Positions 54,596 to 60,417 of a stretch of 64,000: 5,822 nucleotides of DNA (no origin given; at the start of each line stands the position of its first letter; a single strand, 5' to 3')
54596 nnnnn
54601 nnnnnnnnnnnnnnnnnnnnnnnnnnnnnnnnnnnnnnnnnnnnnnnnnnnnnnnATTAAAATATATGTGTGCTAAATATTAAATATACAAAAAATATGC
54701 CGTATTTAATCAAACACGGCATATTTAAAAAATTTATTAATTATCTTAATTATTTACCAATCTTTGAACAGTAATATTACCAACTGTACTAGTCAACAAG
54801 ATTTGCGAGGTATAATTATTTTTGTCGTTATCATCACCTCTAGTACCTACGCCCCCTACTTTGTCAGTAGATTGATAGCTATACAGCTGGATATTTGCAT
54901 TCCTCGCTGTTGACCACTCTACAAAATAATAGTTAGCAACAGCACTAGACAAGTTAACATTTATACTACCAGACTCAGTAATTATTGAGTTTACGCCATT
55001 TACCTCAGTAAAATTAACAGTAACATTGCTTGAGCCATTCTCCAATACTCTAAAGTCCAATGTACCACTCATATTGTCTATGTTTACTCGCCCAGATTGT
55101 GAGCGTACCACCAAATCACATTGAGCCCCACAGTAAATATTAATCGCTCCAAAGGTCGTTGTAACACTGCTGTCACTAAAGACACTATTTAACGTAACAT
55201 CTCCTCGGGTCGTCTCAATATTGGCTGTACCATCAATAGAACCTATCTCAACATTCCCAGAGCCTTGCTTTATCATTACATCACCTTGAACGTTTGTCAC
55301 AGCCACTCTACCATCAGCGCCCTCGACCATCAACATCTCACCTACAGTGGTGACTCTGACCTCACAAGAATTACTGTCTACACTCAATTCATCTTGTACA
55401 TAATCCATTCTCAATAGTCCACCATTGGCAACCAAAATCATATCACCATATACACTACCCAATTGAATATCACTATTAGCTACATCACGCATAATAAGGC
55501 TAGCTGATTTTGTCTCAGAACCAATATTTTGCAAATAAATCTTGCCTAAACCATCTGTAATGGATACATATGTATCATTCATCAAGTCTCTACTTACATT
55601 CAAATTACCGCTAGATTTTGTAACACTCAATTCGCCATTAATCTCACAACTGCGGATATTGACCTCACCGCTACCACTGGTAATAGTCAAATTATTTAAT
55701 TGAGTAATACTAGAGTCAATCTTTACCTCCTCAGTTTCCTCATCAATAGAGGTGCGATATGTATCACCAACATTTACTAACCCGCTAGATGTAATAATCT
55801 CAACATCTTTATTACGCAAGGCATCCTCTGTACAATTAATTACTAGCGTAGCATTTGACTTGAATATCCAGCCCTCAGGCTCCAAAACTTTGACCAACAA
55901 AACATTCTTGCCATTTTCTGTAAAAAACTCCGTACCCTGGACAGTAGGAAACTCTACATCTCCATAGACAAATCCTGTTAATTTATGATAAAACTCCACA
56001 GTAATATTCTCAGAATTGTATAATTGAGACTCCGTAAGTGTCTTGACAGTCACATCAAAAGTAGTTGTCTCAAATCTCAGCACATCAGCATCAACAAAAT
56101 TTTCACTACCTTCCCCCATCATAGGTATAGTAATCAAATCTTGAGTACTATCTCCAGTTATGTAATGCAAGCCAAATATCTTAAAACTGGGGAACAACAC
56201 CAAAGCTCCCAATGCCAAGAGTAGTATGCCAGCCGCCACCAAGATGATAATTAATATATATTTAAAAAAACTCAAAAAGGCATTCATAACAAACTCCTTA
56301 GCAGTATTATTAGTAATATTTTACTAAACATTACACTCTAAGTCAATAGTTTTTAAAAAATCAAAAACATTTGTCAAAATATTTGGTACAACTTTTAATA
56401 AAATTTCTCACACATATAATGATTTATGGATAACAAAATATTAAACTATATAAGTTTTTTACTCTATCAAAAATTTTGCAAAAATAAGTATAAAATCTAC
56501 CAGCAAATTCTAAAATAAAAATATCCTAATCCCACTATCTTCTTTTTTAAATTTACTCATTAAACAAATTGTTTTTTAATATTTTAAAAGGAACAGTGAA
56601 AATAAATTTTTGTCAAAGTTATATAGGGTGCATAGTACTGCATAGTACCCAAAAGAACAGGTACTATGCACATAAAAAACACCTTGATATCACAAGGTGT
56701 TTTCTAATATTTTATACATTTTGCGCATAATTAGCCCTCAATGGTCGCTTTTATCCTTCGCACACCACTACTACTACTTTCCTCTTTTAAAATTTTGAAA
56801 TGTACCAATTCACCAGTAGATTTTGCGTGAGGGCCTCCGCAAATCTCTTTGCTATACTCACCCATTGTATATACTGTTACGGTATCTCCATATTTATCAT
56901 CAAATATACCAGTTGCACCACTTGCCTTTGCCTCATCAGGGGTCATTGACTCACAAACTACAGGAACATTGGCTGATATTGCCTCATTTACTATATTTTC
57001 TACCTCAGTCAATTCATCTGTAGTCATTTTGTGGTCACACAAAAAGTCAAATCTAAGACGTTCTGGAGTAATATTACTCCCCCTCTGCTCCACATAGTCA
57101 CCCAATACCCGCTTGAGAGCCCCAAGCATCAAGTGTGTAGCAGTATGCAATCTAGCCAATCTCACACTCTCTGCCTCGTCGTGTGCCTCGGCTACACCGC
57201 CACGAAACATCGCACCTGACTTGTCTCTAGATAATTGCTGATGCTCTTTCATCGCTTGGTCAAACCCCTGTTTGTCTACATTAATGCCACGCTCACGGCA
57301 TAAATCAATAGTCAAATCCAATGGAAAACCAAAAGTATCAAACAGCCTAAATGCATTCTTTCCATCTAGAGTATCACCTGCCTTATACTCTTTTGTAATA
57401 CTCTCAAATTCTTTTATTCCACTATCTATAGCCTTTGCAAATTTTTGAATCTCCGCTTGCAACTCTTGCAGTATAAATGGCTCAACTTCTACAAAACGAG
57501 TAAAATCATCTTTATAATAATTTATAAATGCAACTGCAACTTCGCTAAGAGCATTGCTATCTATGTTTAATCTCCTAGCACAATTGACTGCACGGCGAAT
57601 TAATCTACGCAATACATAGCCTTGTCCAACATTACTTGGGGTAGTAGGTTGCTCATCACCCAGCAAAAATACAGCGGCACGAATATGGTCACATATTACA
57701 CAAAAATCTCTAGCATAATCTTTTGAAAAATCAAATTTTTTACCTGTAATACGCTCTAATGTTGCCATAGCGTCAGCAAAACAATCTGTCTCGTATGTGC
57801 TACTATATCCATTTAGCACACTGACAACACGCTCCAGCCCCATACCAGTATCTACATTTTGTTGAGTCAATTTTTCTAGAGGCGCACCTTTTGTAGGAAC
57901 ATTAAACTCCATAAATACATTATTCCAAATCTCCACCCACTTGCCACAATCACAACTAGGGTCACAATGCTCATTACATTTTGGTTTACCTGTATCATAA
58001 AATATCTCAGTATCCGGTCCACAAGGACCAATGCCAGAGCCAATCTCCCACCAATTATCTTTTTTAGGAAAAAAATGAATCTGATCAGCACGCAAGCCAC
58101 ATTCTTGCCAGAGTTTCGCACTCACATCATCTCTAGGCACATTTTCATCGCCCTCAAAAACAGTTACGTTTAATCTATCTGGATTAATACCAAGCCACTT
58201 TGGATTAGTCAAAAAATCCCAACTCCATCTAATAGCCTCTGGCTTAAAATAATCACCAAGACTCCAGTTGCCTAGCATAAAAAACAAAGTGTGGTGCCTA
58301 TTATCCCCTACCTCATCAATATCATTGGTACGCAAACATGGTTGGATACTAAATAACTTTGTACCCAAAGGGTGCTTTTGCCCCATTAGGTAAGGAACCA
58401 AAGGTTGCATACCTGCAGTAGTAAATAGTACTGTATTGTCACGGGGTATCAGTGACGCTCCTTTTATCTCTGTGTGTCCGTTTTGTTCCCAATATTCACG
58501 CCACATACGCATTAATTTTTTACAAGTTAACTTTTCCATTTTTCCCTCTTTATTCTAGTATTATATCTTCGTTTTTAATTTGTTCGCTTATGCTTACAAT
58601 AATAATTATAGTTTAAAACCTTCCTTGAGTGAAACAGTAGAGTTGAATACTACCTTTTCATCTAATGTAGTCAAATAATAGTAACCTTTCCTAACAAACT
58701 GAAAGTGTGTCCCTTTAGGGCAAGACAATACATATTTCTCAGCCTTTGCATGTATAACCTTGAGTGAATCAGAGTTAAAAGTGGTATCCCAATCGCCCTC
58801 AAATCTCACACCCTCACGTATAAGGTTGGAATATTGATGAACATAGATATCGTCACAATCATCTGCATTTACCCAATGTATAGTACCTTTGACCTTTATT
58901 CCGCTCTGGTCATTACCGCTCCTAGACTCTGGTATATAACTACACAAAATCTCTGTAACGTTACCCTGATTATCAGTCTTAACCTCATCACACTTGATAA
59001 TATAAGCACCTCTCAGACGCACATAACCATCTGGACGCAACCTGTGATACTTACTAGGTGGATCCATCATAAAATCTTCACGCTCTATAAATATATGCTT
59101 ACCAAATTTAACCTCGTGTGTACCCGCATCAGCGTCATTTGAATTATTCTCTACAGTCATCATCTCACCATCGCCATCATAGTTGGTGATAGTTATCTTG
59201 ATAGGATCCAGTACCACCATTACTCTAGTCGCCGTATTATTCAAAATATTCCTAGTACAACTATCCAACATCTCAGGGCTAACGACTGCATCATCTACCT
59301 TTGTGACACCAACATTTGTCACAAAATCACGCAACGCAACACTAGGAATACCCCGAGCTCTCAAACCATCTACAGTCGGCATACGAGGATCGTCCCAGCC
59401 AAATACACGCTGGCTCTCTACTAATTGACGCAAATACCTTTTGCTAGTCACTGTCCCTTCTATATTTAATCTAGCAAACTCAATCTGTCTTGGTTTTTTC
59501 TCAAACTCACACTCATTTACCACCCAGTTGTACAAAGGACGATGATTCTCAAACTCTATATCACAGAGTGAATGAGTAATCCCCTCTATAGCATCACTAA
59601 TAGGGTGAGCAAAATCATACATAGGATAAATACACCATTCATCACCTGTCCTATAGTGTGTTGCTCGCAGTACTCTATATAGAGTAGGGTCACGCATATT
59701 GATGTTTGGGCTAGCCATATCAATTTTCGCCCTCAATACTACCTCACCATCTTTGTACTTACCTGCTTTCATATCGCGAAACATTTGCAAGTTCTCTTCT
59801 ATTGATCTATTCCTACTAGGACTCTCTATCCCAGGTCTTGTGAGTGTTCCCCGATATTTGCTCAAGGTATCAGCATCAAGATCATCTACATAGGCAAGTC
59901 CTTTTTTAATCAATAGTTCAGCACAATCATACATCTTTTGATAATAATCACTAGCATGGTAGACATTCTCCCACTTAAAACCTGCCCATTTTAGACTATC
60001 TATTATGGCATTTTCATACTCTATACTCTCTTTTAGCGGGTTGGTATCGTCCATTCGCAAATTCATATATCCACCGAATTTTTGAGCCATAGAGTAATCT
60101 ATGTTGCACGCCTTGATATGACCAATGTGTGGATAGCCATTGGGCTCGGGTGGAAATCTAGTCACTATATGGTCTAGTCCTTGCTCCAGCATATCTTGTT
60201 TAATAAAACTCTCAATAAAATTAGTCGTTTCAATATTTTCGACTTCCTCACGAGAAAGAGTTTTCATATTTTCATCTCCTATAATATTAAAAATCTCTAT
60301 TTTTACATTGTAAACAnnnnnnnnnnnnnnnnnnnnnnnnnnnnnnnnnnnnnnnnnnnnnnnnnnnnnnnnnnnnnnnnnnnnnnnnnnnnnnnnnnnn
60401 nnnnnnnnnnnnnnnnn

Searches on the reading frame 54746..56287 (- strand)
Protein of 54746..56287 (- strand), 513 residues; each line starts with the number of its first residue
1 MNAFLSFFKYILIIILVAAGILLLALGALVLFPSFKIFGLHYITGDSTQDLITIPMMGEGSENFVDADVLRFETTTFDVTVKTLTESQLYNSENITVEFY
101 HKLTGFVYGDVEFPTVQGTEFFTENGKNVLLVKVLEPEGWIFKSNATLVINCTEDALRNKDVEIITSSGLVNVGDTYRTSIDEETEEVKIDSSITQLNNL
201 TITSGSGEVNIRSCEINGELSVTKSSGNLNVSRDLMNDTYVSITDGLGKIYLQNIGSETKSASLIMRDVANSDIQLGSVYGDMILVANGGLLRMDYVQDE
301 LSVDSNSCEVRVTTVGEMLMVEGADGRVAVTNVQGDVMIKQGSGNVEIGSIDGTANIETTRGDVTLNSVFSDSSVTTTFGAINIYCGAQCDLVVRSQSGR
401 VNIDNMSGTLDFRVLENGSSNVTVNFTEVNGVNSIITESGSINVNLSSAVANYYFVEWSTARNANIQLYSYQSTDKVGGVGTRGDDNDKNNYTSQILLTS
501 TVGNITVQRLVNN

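Call 26: search_protein_families(library=pfam, proteins=[window:54746-56287:-])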
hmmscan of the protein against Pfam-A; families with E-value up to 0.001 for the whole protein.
window:54746-56287:- (513 aa): 1 family
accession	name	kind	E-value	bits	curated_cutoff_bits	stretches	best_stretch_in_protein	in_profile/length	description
PF13349.12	DUF4097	-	5.1e-14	52.7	22.9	2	354-507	100-246/247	Toastrack DUF4097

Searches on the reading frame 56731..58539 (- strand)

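Call 26: search_protein_families(library=pfam, proteins=[window:56731-58539:-])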
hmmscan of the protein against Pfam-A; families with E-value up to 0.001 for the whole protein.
window:56731-58539:- (602 aa): 2 families
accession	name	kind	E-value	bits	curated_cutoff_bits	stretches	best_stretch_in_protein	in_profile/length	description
PF01411.24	tRNA-synt_2c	-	1.7e-124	416.8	30.3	1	12-443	5-434/552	tRNA synthetases class II (A)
PF07973.19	tRNA_SAD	-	9.5e-16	57.9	24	1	554-596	1-43/44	Threonyl and Alanyl tRNA synthetase second additional domain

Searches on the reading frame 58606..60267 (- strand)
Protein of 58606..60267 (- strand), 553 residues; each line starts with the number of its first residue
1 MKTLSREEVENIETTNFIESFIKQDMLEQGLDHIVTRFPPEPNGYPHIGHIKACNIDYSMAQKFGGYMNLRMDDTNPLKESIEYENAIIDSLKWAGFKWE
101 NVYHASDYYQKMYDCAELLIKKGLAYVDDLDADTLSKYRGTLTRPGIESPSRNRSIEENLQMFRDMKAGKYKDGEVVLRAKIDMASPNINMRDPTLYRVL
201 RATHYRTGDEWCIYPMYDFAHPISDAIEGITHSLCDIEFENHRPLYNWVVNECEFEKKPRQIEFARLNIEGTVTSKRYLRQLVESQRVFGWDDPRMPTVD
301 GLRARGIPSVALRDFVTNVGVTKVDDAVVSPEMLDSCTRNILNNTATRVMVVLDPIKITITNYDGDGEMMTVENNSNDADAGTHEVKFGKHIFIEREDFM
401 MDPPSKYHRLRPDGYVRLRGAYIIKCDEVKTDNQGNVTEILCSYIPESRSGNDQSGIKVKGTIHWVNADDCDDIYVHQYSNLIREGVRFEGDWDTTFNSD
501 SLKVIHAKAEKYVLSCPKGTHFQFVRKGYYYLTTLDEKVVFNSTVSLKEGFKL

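Call 26: search_protein_families(library=pfam, proteins=[window:58606-60267:-])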
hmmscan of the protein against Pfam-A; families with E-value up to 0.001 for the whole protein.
window:58606-60267:- (553 aa): 3 families
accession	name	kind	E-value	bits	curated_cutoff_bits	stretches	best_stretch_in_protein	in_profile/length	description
PF00749.27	tRNA-synt_1c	-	3.3e-98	328.9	23.4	1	34-343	2-313/314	tRNA synthetases class I (E and Q), catalytic domain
PF03950.23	tRNA-synt_1c_C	-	2.9e-26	92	23.9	1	346-444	1-90/91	tRNA synthetases class I (E and Q), anti-codon binding domain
PF20974.2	tRNA-synt_1c_C2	-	4.8e-12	46.8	23.9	1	462-531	1-67/69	tRNA synthetases class I (E and Q), anti-codon binding domain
